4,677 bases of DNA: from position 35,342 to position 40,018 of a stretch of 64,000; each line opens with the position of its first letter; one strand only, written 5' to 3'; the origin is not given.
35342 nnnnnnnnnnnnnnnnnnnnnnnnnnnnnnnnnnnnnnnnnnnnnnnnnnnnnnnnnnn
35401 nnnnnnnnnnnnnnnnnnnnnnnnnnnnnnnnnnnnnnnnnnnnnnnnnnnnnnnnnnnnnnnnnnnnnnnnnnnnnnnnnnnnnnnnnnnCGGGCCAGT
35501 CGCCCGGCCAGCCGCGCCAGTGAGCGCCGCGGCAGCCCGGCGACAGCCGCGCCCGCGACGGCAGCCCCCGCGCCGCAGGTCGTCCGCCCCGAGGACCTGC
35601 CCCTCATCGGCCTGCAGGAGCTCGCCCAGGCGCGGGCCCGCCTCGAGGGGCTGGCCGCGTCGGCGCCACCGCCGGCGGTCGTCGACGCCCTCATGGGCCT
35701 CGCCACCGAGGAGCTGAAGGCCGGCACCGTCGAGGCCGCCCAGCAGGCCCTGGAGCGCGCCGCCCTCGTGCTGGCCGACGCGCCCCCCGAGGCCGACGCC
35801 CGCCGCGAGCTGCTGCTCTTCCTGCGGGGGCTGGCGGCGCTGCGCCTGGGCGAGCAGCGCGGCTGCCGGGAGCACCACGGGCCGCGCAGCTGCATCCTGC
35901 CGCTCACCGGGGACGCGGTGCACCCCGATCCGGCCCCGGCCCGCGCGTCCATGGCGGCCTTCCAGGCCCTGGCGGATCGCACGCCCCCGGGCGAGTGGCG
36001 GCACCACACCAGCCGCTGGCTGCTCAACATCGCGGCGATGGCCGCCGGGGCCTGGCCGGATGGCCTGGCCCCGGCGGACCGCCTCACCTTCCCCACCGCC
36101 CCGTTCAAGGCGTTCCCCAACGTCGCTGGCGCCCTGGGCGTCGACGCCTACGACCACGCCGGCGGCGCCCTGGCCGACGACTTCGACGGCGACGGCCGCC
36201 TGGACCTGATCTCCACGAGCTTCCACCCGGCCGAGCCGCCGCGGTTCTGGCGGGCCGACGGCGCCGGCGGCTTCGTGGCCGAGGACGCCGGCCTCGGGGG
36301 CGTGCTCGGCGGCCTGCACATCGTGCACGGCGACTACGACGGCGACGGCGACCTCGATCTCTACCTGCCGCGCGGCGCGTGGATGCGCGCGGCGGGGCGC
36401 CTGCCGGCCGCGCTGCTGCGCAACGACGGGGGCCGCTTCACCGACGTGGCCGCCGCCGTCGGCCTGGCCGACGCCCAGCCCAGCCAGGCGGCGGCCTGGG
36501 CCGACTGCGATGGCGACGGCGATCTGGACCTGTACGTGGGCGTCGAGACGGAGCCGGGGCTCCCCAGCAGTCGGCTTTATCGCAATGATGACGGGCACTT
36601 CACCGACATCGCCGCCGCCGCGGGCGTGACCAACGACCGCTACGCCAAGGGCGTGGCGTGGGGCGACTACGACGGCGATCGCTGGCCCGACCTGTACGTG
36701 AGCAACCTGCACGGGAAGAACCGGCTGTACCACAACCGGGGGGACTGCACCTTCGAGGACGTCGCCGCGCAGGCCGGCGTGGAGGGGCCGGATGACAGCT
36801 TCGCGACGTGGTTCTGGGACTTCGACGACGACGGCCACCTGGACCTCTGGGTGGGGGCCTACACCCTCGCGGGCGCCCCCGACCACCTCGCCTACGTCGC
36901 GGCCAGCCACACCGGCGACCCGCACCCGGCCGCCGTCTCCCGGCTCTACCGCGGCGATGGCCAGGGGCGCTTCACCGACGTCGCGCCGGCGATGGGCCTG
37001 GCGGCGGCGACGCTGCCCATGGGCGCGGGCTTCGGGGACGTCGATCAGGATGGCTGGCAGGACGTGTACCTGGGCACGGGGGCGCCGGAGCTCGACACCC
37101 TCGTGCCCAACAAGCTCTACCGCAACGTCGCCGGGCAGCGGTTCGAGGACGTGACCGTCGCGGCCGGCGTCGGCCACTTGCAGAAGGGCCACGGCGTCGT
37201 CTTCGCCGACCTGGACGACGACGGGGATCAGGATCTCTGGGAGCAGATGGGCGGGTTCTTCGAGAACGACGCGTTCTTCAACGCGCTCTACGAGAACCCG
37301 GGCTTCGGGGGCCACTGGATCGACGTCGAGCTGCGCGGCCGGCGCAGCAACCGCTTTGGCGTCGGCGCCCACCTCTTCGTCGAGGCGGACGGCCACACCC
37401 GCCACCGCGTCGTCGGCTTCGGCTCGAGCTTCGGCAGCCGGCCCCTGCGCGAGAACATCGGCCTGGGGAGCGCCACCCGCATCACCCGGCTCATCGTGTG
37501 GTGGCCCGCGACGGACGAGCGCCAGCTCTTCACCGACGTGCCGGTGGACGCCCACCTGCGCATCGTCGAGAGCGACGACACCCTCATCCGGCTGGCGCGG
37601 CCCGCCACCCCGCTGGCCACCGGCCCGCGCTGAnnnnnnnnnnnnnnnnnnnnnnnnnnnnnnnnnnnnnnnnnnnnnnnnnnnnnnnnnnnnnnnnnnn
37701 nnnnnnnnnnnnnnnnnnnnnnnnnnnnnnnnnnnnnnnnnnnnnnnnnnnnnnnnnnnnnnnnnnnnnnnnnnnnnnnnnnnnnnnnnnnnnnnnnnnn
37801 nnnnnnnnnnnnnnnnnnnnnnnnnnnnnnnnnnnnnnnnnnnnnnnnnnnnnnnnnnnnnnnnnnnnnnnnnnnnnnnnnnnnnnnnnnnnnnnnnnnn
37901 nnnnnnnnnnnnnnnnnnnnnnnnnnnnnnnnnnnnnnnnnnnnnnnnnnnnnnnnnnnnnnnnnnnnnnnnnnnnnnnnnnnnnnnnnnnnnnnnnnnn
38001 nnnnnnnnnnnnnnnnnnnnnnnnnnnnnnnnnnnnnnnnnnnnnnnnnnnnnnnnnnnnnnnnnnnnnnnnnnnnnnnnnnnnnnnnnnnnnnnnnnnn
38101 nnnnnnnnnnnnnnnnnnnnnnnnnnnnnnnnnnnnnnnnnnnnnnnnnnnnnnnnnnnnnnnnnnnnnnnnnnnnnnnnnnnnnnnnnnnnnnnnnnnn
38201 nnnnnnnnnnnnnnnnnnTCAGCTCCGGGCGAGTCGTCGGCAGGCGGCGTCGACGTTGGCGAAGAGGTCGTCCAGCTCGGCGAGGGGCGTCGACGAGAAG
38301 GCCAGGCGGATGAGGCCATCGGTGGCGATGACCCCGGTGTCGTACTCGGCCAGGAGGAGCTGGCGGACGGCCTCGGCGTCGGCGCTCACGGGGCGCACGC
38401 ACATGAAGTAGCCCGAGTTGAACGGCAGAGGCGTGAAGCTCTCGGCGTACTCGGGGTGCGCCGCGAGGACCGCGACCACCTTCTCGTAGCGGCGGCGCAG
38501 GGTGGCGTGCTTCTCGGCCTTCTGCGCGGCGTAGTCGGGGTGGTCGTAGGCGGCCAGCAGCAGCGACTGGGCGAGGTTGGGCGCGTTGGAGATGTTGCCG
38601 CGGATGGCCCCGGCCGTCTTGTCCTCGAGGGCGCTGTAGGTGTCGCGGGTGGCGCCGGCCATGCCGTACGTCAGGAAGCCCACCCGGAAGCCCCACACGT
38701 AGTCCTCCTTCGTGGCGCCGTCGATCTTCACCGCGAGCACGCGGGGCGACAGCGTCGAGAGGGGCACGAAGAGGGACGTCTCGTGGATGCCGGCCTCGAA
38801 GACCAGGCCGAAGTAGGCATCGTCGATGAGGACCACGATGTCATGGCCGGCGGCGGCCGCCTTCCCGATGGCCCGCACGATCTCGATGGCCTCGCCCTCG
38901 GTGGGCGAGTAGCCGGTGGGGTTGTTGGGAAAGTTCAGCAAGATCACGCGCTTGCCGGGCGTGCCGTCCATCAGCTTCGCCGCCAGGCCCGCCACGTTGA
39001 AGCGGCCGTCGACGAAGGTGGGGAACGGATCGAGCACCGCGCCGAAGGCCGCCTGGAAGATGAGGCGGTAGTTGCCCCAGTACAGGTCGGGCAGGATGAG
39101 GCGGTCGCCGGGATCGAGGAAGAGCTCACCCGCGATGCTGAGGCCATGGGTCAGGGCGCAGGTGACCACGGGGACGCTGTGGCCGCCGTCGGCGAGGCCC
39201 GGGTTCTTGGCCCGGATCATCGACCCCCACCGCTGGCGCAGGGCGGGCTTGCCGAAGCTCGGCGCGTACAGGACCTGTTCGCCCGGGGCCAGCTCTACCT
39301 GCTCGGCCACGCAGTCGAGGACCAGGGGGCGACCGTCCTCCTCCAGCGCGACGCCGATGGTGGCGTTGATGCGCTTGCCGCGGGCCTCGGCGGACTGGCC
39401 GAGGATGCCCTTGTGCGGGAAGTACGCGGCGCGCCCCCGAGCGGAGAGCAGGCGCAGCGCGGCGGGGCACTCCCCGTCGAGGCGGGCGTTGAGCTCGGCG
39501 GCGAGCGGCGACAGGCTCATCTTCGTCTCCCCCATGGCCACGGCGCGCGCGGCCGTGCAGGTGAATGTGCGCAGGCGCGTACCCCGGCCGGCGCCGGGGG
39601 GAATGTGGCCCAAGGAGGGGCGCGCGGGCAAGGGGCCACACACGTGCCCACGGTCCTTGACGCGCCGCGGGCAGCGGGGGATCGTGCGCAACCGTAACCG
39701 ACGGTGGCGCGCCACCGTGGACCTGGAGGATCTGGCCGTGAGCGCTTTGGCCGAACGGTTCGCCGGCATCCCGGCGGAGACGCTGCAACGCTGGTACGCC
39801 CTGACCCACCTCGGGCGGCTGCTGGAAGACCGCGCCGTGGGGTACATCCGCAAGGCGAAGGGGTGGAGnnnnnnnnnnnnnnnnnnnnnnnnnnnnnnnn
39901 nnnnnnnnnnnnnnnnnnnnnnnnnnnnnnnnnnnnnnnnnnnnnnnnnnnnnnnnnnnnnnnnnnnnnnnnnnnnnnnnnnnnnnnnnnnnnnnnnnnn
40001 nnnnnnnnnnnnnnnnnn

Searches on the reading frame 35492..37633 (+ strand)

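Call 66: search_protein_families(library=pfam, proteins=[window:35492-37633:+], max_evalue=0.0001)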
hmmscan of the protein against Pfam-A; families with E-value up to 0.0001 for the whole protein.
window:35492-37633:+ (713 aa): 3 families
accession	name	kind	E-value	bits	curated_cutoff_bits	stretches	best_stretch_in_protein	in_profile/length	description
PF13517.12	FG-GAP_3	-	1.7e-41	141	26.9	5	392-454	1-61/61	FG-GAP-like repeat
PF01839.29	FG-GAP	-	3e-10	40.2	22.1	0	388-405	5-22/37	FG-GAP repeat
PF07593.17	UnbV_ASPIC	-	8e-09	35.7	23.4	1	623-689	1-67/68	ASPIC and UnbV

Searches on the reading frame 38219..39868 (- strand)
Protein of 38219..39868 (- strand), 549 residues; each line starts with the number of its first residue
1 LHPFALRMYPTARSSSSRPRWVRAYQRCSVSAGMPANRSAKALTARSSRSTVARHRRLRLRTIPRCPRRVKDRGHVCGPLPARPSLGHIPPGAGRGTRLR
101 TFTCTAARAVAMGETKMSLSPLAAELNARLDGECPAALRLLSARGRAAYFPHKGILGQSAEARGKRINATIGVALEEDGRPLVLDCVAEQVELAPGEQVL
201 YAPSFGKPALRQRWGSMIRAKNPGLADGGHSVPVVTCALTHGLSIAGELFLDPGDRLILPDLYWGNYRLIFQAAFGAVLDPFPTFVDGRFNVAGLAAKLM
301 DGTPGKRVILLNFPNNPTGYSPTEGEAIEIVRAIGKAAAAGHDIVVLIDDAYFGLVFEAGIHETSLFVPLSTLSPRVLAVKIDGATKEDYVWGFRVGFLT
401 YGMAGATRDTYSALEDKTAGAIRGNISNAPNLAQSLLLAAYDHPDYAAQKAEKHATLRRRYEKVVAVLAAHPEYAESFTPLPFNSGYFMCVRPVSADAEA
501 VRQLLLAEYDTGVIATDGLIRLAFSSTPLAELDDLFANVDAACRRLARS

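Call 66: search_protein_families(library=pfam, proteins=[window:38219-39868:-], max_evalue=0.0001)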
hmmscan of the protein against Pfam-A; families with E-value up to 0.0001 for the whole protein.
window:38219-39868:- (549 aa): 1 family
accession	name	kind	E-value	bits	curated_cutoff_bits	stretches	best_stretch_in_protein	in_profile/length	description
PF00155.27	Aminotran_1_2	-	3.9e-24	85.9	19.7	1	172-535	9-357/361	Aminotransferase class I and II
